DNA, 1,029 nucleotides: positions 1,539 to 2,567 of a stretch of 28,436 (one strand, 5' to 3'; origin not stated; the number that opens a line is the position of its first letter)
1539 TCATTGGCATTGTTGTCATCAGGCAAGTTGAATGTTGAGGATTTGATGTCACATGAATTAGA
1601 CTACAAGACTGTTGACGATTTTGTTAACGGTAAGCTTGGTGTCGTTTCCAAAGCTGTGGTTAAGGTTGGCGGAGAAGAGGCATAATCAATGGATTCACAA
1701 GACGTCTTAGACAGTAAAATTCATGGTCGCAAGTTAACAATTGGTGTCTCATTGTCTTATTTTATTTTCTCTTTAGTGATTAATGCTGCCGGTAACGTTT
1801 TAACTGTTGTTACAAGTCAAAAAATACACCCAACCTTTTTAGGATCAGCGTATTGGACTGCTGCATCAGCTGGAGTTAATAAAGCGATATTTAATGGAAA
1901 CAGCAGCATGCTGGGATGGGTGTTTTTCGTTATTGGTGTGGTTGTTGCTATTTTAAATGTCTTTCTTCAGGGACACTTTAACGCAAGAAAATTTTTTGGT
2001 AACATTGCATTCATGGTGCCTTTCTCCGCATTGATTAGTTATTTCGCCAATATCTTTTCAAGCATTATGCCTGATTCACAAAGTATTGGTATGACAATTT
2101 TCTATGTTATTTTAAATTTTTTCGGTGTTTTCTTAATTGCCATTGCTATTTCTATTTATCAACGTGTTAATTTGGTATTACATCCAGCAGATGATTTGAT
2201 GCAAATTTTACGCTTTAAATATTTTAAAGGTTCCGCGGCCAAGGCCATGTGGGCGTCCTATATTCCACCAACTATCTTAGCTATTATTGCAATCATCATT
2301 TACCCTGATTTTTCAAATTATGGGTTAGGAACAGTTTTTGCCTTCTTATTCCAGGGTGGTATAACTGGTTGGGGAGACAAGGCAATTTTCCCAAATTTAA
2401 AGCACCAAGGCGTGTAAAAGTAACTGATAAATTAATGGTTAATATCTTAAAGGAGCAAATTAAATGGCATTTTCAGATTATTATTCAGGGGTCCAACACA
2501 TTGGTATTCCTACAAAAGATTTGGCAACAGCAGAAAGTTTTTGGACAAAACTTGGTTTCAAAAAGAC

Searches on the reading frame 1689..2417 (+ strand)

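Call 73: search_protein_families(library=pfam, proteins=[window:1689-2417:+], max_evalue=0.001)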
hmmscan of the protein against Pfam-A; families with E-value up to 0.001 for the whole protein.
window:1689-2417:+ (242 aa): 0 families

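Call 83: search_protein_families(library=pfam, proteins=[window:1689-2417:+], max_evalue=1)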
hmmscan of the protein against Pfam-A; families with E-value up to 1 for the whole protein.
window:1689-2417:+ (242 aa): 1 family
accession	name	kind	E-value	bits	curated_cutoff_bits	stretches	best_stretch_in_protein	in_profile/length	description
PF20059.4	DUF6458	-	0.75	10.5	27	1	63-90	20-47/78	Domain of unknown function (DUF6458)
